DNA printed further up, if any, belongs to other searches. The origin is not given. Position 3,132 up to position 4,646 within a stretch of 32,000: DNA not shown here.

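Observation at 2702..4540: Low-GC island with an ABC/AAA_21-class ATPase coupled to a 103-aa orphan protein: candidate undescribed defence or TA-like cassette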

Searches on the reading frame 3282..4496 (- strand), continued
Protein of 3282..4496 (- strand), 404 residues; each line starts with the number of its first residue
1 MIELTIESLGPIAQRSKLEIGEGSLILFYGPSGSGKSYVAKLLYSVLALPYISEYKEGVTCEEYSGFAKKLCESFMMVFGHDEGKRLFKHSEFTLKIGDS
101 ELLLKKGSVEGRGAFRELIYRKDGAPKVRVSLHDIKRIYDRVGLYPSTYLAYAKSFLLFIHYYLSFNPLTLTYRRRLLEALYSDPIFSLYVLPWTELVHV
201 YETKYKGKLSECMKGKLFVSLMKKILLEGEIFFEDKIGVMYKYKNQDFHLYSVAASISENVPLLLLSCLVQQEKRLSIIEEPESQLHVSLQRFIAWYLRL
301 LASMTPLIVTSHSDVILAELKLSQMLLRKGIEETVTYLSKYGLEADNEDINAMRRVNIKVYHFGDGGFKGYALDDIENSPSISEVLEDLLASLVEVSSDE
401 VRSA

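Call 48: search_protein_families(library=padloc, proteins=[P0001, P0003, L001:9992-11689:+, L007:9962-11731:+, L025:253-2127:+, L026:339-1976:+, L014:2552-4129:+], max_evalue=0.00001)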
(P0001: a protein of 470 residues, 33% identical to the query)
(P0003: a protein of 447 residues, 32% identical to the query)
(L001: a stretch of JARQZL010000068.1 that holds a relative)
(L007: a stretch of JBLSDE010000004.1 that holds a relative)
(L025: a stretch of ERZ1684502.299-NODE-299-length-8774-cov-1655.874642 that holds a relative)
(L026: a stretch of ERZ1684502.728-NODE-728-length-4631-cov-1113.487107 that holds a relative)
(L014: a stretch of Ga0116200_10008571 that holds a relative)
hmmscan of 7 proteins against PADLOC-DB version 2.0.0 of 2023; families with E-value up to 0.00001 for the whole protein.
P0001 (470 aa): 20 families
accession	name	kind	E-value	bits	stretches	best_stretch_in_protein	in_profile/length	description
PDLC04033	PD-T4-4_A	-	2.8e-12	44.6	1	333-384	326-377/460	-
PDLC04032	PD-T4-4_A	-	3.5e-12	44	1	335-394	349-408/474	-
PDLC03878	NsnB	-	2.3e-11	42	1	317-395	224-299/345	-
PDLC02980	AriA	-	3.4e-10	38.4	1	320-376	248-302/304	-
PDLC04664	PDC-M47A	-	5.7e-10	36.7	1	332-382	321-371/461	-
PDLC04146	HEC-02B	-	1.4e-09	35.4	1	323-387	227-293/344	-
PDLC02979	AriA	-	3.4e-09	35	1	335-376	330-372/373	-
PDLC00064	GajA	-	1.5e-08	32.1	1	332-382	127-178/464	AAA ATPase domain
PDLC00091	GajA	-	4.7e-08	30.3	1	334-382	298-347/627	AAA ATPase domain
PDLC00096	GajA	-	6.5e-08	29.8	1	335-382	291-342/630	AAA ATPase domain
PDLC00099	GajA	-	1.6e-07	28.6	1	334-383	300-350/626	AAA ATPase domain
PDLC04213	HEC-02A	-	2e-07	28.9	1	325-384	222-283/337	-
PDLC00070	GajA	-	2.1e-07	28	1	331-377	289-337/596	AAA ATPase domain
PDLC04710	PDC-M56A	-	1.1e-06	25.9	0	336-389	244-296/382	-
PDLC04214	HEC-02A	-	1.4e-06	25.8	0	325-384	228-289/338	-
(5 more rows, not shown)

P0003 (447 aa): 35 families (the best 25 are shown)
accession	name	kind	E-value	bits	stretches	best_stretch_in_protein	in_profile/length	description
PDLC02980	AriA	-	1.5e-15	56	1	300-357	249-302/304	-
PDLC02979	AriA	-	1.7e-14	52.4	1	314-357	328-372/373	-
PDLC04214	HEC-02A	-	3.8e-13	47.4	1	261-357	188-281/338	-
PDLC04033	PD-T4-4_A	-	4.8e-13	47.1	1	261-372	276-384/460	-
PDLC04146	HEC-02B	-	2.1e-11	41.5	1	256-363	182-288/344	-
PDLC00070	GajA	-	7e-11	39.4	1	312-392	289-370/596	AAA ATPase domain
PDLC00064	GajA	-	1.8e-10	38.4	1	302-374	118-189/464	AAA ATPase domain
PDLC00091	GajA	-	1.9e-10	38.2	1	300-368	283-352/627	AAA ATPase domain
PDLC04710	PDC-M56A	-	2.8e-10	37.7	1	317-413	244-337/382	-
PDLC04213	HEC-02A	-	3e-10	38.1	1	304-360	222-278/337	-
PDLC04664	PDC-M47A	-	3.8e-10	37.3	1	207-373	218-381/461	-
PDLC02358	Old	-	1.4e-09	35.4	1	309-378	280-349/578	Old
PDLC00096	GajA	-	2.9e-09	34.2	1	302-371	277-350/630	AAA ATPase domain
PDLC04032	PD-T4-4_A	-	5.3e-09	33.5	1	281-373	315-406/474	-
PDLC03878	NsnB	-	8.7e-09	33.6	1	310-366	236-289/345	-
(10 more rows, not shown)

L001:9992-11689:+ (565 aa): 11 families
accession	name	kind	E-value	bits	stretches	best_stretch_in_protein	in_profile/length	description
PDLC04710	PDC-M56A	-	3.3e-18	63.9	2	426-552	241-358/382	-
PDLC04033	PD-T4-4_A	-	3.6e-16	57.4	1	4-61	1-58/460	-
PDLC04032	PD-T4-4_A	-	9.5e-16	55.8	2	423-469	344-389/474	-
PDLC02979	AriA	-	3.7e-15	54.6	1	6-470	6-372/373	-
PDLC04664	PDC-M47A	-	9.1e-12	42.6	1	4-57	1-54/461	-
PDLC04214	HEC-02A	-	1.4e-10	39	0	325-486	145-297/338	-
PDLC03878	NsnB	-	5.1e-10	37.6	0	416-470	227-280/345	-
PDLC02358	Old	-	1.7e-08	31.7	0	7-42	8-43/578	Old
PDLC00067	GajA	-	7.1e-08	29.4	0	13-46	15-48/604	AAA ATPase domain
PDLC00094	GajA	-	6.5e-07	26.2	0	4-50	4-50/569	AAA ATPase domain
PDLC02980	AriA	-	7.6e-06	24.1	0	420-470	251-302/304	-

L007:9962-11731:+ (589 aa): 13 families
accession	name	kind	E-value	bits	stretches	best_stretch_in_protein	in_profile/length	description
PDLC04033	PD-T4-4_A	-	5.2e-14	50.3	2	11-99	3-96/460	-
PDLC04710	PDC-M56A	-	9.3e-14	49.2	1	450-531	243-323/382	-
PDLC04214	HEC-02A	-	6.3e-12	43.4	1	400-504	188-294/338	-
PDLC02979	AriA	-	1.1e-10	39.9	1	14-489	9-370/373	-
PDLC04032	PD-T4-4_A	-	2.2e-10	38.1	2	442-564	341-445/474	-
PDLC03878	NsnB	-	2.3e-09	35.5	1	438-489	226-278/345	-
PDLC02358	Old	-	5e-08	30.2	1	448-491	285-328/578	Old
PDLC02980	AriA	-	1.6e-07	29.6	0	277-489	220-300/304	-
PDLC04664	PDC-M47A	-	1.8e-07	28.5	0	445-491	319-365/461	-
PDLC04707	PDC-M55A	-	5.8e-07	26.8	0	447-490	303-347/421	-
PDLC04146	HEC-02B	-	9.3e-07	26.2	0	443-500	234-291/344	-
PDLC04213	HEC-02A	-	2.8e-06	25.1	0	448-502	232-285/337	-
PDLC04140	mad8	-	4.5e-06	24.4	0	368-532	106-266/314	mads_8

L025:253-2127:+ (624 aa): 33 families (the best 25 are shown)
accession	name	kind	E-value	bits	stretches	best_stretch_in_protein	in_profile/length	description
PDLC04033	PD-T4-4_A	-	3.6e-20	70.6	2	8-174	1-175/460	-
PDLC04710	PDC-M56A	-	6.5e-18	62.9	2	9-98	3-89/382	-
PDLC02979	AriA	-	1.2e-16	59.5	1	9-520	5-372/373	-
PDLC03878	NsnB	-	8.2e-16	56.7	1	466-521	227-281/345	-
PDLC04664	PDC-M47A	-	1.3e-15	55.3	2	418-539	262-384/461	-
PDLC04214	HEC-02A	-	9.2e-12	42.9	0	467-563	226-326/338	-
PDLC04032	PD-T4-4_A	-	4e-11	40.5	1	474-520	345-390/474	-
PDLC00067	GajA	-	6.1e-10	36.2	1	477-527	306-351/604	AAA ATPase domain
PDLC00065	GajA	-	1.7e-08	31.7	1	26-140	30-141/670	AAA ATPase domain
PDLC04178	HEC-01A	-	2.6e-08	31.3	0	465-517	274-327/399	-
PDLC02980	AriA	-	2.7e-08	32.1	1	462-519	244-301/304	-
PDLC02358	Old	-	2.7e-08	31.1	0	474-520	283-328/578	Old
PDLC00091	GajA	-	1.2e-07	29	1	477-521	298-342/627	AAA ATPase domain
PDLC00094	GajA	-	1.5e-07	28.3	0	9-72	5-67/569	AAA ATPase domain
PDLC00265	PtuA1|PtuA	-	2e-07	28.5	1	472-518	322-369/479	AAA ATPase domain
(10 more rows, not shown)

L026:339-1976:+ (545 aa): 17 families
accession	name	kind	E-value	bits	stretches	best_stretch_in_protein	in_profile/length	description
PDLC04033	PD-T4-4_A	-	2e-21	74.7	2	407-541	325-451/460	-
PDLC04710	PDC-M56A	-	1.9e-20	71.2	2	410-518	243-348/382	-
PDLC02979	AriA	-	1.1e-19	69.5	1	10-451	13-372/373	-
PDLC04664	PDC-M47A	-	9.3e-18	62.4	2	344-472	255-386/461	-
PDLC04032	PD-T4-4_A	-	5e-15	53.4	1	408-451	347-390/474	-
PDLC04214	HEC-02A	-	2.9e-14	51.1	1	349-491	176-321/338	-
PDLC03878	NsnB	-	3.2e-14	51.5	1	397-450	226-279/345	-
PDLC04213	HEC-02A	-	1.2e-09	36.2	1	399-469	223-292/337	-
PDLC02358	Old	-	1.1e-08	32.3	1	407-451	284-328/578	Old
PDLC02980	AriA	-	5.4e-07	27.9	1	393-449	243-300/304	-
PDLC04707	PDC-M55A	-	5.8e-07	26.8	1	407-451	303-348/421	-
PDLC04178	HEC-01A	-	8.9e-07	26.3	0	406-448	286-327/399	-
PDLC04177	HEC-01A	-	1.3e-06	25.7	1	398-457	287-345/393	-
PDLC00067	GajA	-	2.9e-06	24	0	409-453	306-347/604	AAA ATPase domain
PDLC04182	HEC-01A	-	3.5e-06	24.3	1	389-452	287-351/406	-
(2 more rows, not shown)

L014:2552-4129:+ (525 aa): 14 families
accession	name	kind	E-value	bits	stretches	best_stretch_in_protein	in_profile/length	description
PDLC03878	NsnB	-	1.4e-11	42.7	1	376-428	227-278/345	-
PDLC02979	AriA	-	4.9e-10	37.7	1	325-429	290-371/373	-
PDLC04033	PD-T4-4_A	-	9.7e-10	36.2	1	327-430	265-369/460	-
PDLC02980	AriA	-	1.8e-09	36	1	373-430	245-302/304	-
PDLC04032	PD-T4-4_A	-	3.3e-09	34.2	1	359-430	319-390/474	-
PDLC00091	GajA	-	6e-08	30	1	386-433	296-344/627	AAA ATPase domain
PDLC00096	GajA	-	1.2e-07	28.8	1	378-432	278-338/630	AAA ATPase domain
PDLC00303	PtuA1|PtuA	-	5.2e-07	27.1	1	318-430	168-281/386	AAA ATPase domain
PDLC04664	PDC-M47A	-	1.1e-06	25.8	1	324-430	258-365/461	-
PDLC00099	GajA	-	1.9e-06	25.1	1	384-431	296-344/626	AAA ATPase domain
PDLC00064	GajA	-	2e-06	25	1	388-432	129-174/464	AAA ATPase domain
PDLC02358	Old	-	3.6e-06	24.1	1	386-429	284-327/578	Old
PDLC04177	HEC-01A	-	3.8e-06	24.2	1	379-430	289-339/393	-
PDLC04710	PDC-M56A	-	4.2e-06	24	1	385-489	239-340/382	-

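Call 72: search_solved_structures(query=A4, max_evalue=0.001)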
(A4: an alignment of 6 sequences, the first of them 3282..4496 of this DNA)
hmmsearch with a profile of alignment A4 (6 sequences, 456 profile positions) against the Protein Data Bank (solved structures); distinct sequences matched with E-value up to 0.001: 14.
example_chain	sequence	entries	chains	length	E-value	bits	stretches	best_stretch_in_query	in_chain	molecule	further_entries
6p74_A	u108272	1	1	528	5.9e-09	38.4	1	304-369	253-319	Putative ATP-dependent endonuclease of the OLD family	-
8idb_A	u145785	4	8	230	1.6e-05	27.1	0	22-51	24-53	Cell division ATP-binding protein FtsE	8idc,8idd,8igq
8ux9_B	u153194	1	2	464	2.4e-05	26.5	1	309-366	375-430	AriA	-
8v45_A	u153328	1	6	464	2.4e-05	26.5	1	309-366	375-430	AriA antitoxin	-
22bu_B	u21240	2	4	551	0.00019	23.6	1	304-372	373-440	AAA family ATPase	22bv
8jia_A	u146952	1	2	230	0.0002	23.5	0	22-51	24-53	Cell division ATP-binding protein FtsE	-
9m4n_A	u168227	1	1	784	0.00028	23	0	30-46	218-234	Cell division control protein 48 homolog A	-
9m3v_A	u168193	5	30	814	0.00031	22.9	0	30-46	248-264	Cell division control protein 48 homolog A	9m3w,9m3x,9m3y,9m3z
8v46_A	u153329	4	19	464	0.00034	22.7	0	309-366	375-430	AriA antitoxin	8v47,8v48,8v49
22et_E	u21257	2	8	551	0.00056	22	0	304-372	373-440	PtuA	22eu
4yms_J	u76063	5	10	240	0.00079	21.5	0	321-365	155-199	ABC-type polar amino acid transport system, ATPase component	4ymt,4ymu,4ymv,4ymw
5vc7_A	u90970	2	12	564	0.00097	21.2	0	22-48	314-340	VCP-like ATPase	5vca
7wub_D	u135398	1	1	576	0.00098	21.2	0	31-46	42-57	Transitional endoplasmic reticulum ATPase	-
7wub_C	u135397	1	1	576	0.00098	21.2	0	31-46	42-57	Transitional endoplasmic reticulum ATPase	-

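Call 82: search_protein_families(library=padloc, proteins=[L063:2081-2590:+, L062:7344-7898:+, L001:11690-12181:+, L006:10094-10597:+, L009:1002-1475:+, L013:1381-1902:+, L014:4142-4642:+, L025:2114-2614:+, L026:1966-2568:+], max_evalue=5)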
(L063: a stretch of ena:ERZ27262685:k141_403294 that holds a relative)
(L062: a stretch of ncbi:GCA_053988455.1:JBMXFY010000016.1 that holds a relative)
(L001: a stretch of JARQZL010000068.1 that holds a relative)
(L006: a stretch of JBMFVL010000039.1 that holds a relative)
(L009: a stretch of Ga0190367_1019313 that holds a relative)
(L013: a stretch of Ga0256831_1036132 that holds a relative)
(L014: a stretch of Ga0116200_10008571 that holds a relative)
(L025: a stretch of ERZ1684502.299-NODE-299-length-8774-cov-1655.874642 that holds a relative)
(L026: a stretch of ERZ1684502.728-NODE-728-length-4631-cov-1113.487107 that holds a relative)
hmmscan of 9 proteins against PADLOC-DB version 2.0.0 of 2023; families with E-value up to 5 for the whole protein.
L063:2081-2590:+ (169 aa): 0 families

L062:7344-7898:+ (184 aa): 0 families

L001:11690-12181:+ (163 aa): 0 families

L006:10094-10597:+ (167 aa): 1 family
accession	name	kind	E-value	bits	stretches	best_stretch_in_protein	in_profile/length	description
PDLC01581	Cas11e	-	0.012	13.5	1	89-157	84-155/186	CAS-I-E; effector_SS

L009:1002-1475:+ (157 aa): 0 families

L013:1381-1902:+ (173 aa): 0 families

L014:4142-4642:+ (166 aa): 0 families

L025:2114-2614:+ (166 aa): 0 families

L026:1966-2568:+ (200 aa): 0 families

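Call 92: find_related_loci(query=A3, collection=viral_contigs, flank=5000)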
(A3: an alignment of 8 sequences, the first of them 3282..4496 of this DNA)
Query A3 (404 aa) in viral_contigs; peptide patterns used: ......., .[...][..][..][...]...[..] (x = any residue, [..] = any of these).
600 stretches matched a pattern, but none encodes a relative of the query by tblastn (E <= 1e-3).

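Call 93: search_dna_similar(query=window:3282-4496:-, collection=plasmids, mode=protein, max_evalue=0.001, max_rows=10)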
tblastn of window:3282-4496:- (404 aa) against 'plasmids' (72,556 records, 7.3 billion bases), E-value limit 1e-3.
No match.

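Call 94: search_dna_similar(query=window:3282-4496:-, collection=phages, mode=protein, max_evalue=0.001, max_rows=10)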
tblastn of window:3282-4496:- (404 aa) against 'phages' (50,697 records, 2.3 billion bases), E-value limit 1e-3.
No match.

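Call 95: search_protein_families(library=pfam, proteins=[L001:8129-9601:+, L001:7781-8128:+, L001:13246-13617:+, L001:13614-14003:+, L003:7929-8342:+, L003:12298-13314:+, L005:8161-9420:-, L005:12595-14445:-, L002:5012-5428:+, L062:1506-3611:+], max_evalue=0.00001)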
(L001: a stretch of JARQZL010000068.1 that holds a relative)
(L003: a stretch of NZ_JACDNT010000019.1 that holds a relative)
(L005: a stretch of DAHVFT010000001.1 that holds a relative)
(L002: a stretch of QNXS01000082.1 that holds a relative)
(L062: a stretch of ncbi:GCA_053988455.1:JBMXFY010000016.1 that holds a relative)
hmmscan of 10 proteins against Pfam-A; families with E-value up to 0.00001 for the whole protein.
L001:8129-9601:+ (490 aa): 1 family
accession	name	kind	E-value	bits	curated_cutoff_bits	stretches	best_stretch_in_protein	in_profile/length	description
PF06634.17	DUF1156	-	4.6e-24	84.8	24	1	17-71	2-57/73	Protein of unknown function (DUF1156)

L001:7781-8128:+ (115 aa): 1 family
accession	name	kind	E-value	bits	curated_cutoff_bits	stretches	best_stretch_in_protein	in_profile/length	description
PF01934.22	HepT-like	-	9.2e-32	109.7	23.5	1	12-106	1-118/120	Ribonuclease HepT-like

L001:13246-13617:+ (123 aa): 2 families
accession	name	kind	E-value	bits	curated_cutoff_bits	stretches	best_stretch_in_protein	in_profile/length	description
PF18765.7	Polbeta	-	6.4e-18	65.1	26.9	1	9-94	2-93/93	Polymerase beta, Nucleotidyltransferase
PF01909.29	NTP_transf_2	-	1.5e-12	48.2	21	1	7-85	1-90/93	Nucleotidyltransferase domain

L001:13614-14003:+ (129 aa): 1 family
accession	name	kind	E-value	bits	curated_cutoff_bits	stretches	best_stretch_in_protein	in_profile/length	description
PF01934.22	HepT-like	-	8.2e-16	58.2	23.5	1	6-122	4-118/120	Ribonuclease HepT-like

L003:7929-8342:+ (137 aa): 1 family
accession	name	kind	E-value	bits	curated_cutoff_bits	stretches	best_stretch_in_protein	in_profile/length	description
PF01850.27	PIN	-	3.1e-21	76.7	23.6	1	8-130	2-118/120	PIN domain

L003:12298-13314:+ (338 aa): 2 families
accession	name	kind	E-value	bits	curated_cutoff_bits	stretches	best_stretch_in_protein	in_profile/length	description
PF02371.22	Transposase_20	-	7.2e-25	87.6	21.3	1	218-301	3-86/87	Transposase IS116/IS110/IS902 family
PF01548.23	DEDD_Tnp_IS110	-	1.2e-23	84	29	1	13-153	1-151/155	Transposase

L005:8161-9420:- (419 aa): 2 families
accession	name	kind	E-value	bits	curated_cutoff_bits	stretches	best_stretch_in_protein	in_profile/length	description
PF13173.12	AAA_14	-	4.2e-36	124.2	27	1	40-164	3-129/129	AAA domain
PF13635.12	DUF4143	-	1.9e-23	83.4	28.1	1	219-360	1-159/160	Domain of unknown function (DUF4143)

L005:12595-14445:- (616 aa): 1 family
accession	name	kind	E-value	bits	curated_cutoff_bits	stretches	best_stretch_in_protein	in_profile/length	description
PF09848.15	SLFN-g3_helicase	-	9.6e-57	193.3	24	1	260-591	2-354/354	Schlafen group 3, DNA/RNA helicase domain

L002:5012-5428:+ (138 aa): 1 family
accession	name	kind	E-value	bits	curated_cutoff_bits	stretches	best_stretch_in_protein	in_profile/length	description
PF01850.27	PIN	-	7.8e-14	52.8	23.6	1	3-121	1-115/120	PIN domain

L062:1506-3611:+ (701 aa): 2 families
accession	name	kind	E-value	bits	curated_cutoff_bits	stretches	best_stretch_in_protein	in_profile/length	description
PF01935.23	DUF87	-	4.1e-32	112.5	23.2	1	142-264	1-115/220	Helicase HerA, central domain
PF05872.18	HerA_C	-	4.4e-10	39.2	22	0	431-537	252-361/502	Helicase HerA-like C-terminal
